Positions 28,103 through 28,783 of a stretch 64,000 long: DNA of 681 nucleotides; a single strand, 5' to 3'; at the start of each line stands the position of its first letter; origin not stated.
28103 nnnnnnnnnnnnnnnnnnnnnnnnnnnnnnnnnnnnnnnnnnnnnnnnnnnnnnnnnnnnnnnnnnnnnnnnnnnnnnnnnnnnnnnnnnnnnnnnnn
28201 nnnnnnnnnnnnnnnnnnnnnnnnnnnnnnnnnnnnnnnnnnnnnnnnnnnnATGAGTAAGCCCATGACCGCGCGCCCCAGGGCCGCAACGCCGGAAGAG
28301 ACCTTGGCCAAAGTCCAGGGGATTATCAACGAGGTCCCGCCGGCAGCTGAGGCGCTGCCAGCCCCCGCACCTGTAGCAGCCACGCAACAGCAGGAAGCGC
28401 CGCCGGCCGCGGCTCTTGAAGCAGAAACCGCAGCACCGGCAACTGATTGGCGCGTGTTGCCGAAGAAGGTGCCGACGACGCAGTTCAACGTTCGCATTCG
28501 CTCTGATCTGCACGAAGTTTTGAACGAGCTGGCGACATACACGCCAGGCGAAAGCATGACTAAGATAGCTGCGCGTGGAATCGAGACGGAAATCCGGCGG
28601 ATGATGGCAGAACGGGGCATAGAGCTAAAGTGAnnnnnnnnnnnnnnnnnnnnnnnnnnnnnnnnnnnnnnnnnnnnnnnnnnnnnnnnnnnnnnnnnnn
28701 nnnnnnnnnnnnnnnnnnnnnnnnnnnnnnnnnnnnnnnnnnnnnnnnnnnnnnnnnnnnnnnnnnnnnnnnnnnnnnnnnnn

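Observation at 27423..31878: IncP-like plasmid maintenance block inside a phage early region, suggesting a phage-plasmid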

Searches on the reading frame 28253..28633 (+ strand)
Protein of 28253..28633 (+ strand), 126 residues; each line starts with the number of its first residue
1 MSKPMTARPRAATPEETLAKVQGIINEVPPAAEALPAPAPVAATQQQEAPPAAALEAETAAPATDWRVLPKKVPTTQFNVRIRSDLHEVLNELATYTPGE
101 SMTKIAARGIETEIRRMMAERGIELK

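Call 10: search_protein_families(library=phrogs, proteins=[window:28262-28633:+], max_evalue=0.01)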
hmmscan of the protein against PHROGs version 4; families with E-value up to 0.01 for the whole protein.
window:28262-28633:+ (123 aa): 0 families

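Call 39: search_solved_structures(query=window:28253-28633:+, max_evalue=10, show_alignments=2)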
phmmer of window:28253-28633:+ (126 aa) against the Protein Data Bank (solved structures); distinct sequences matched with E-value up to 10: 3.
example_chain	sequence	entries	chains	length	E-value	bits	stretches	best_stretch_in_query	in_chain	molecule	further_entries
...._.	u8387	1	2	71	0.77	13.4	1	63-120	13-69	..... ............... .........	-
6ncl_a9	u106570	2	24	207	1.1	12.8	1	12-67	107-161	P11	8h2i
2bnw_A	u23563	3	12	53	1.3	12.7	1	78-120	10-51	ORF OMEGA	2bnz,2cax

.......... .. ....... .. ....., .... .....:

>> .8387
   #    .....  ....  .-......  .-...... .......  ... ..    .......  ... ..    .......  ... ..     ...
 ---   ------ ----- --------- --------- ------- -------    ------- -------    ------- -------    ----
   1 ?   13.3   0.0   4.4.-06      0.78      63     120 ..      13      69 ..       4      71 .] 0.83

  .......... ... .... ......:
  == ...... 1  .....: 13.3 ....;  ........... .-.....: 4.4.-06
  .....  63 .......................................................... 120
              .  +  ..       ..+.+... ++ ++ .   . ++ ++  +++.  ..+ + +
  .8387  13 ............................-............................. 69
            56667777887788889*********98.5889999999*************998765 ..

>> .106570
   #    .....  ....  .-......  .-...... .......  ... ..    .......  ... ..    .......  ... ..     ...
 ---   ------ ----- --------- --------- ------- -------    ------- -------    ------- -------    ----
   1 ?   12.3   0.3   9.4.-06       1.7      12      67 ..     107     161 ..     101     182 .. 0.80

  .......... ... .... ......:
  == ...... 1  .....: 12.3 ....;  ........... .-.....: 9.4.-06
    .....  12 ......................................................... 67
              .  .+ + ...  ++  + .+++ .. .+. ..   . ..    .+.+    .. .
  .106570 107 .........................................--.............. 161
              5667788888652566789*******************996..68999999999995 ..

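Call 51: search_protein_families(library=pfam, proteins=[window:28253-28633:+], max_evalue=1)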
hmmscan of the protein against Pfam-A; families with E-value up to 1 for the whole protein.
window:28253-28633:+ (126 aa): 0 families

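Call 56: find_homologous_proteins(query=window:28253-28633:+, max_evalue=0.001)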
Query window:28253-28633:+ (126 aa): 4 proteins with E <= 0.001 among 362 candidates.
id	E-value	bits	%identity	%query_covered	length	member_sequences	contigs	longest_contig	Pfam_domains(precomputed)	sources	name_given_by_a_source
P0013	5.3e-71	254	100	100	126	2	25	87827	-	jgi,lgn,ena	-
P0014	1.9e-27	114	54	98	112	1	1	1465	-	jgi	jgi:hypothetical protein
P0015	1.2e-21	95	57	75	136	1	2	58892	-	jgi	jgi:predicted component of type VI protein secretion system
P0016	5.3e-18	83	49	84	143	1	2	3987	-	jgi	jgi:hypothetical protein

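Call 59: search_solved_structures(query=A1, max_evalue=10, show_alignments=2)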
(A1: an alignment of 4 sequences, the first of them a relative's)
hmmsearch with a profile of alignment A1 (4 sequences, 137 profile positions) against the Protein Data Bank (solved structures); distinct sequences matched with E-value up to 10: 1.
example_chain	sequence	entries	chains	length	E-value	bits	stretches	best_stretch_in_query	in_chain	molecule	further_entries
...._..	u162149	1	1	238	2.4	11.7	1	39-91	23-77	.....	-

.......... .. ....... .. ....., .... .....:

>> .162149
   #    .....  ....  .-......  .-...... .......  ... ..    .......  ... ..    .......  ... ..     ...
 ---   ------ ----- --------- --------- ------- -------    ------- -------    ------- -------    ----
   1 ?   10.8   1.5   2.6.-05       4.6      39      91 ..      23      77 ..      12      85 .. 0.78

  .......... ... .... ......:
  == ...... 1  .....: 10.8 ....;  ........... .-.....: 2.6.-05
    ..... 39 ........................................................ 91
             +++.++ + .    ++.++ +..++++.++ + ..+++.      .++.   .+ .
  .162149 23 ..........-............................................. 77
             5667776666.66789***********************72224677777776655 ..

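Call 64: predict_structure(alignment_id=A1)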
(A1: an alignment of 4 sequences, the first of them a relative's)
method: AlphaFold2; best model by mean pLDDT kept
length: 126 residues; sequences in the alignment: 4
mean_pLDDT: 59.3   pTM: 0.24
mean pLDDT of the five models: 59.3, 59.3, 55.8, 54.6, 53.3
residues with pLDDT >= 90: 0; 70-90: 35; 50-70: 48; < 50: 43
segments of 3 or more residues with pLDDT < 50: 1-3, 10-13, 26-59
pLDDT, mean of each block of 10 residues (from residue 1): 49 53 48 41 38 45 57 64 72 67 84 87 74
secondary structure, 60 per line:
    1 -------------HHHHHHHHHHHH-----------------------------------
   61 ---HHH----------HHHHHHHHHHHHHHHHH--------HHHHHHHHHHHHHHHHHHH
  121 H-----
elements in order: H14-25 H77-93 H102-121

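Call 70: fold_search(model_id=the predicted structure, library=pdb)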
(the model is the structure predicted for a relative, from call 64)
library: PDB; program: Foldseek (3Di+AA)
matches with E <= 10: 3; with E <= 0.001: 0
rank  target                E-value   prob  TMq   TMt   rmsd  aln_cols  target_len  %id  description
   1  8otz_EX               5.4e+00  0.04  0.18  0.06  35.6        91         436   14  48-nm repeat of the native axonemal doublet microtubule from bovine sperm (released 2023-11-22)
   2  8iyj_T3               6.2e+00  0.04  0.18  0.06  36.8        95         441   15  Cryo-EM structure of the 48-nm repeat doublet microtubule from mouse sperm (released 2023-07-05)
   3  9n6z_NB               6.7e+00  0.01  0.14  0.09  61.3       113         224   13  SSU processome maturation and disassembly, State D (released 2025-11-05)

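Call 76: search_protein_families(library=ncbifam, proteins=[window:28253-28633:+], max_evalue=0.01)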
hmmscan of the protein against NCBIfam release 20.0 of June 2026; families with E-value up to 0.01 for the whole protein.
window:28253-28633:+ (126 aa): 0 families

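Call 99: find_encoding_contigs(protein=P0015, flank=10000, max_places=3)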
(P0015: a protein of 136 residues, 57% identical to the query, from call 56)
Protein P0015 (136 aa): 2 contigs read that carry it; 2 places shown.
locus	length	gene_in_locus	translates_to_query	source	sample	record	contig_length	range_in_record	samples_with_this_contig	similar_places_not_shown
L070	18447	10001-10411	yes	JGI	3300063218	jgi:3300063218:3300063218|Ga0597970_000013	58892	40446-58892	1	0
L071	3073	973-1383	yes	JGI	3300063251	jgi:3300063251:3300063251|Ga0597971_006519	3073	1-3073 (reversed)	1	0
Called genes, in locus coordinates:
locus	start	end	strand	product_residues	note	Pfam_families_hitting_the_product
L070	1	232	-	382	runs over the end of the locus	PF01844:HNH, PF14279:HNH_5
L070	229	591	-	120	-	-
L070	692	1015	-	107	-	PF13560:HTH_31 (weak)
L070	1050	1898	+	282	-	PF13560:HTH_31 (weak), PF01381:HTH_3, PF00717:Peptidase_S24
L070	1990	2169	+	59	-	-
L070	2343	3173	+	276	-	PF12705:PDDEXK_1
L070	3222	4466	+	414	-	PF03837:RecT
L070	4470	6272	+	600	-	PF13476:AAA_23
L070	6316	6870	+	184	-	PF00436:SSB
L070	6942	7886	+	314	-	-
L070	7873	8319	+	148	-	PF06147:DUF968 (weak), PF16786:RecA_dep_nuc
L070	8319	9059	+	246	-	PF01844:HNH, PF14279:HNH_5 (weak)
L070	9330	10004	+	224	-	PF01656:CbiA, PF09140:MipZ, PF10609:ParA (weak), PF13614:AAA_31 (weak)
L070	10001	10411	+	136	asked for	-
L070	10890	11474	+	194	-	PF13730:HTH_36 (weak)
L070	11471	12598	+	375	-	-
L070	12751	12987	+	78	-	-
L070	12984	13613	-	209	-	PF01764:Lipase_3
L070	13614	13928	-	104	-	-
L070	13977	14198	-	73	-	-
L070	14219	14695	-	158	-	PF00959:Phage_lysozyme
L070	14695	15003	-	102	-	-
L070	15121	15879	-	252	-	PF14301:DUF4376 (faint)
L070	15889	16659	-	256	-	PF21882:Gp53-like_C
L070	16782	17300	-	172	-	-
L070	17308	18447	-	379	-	?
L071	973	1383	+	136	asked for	-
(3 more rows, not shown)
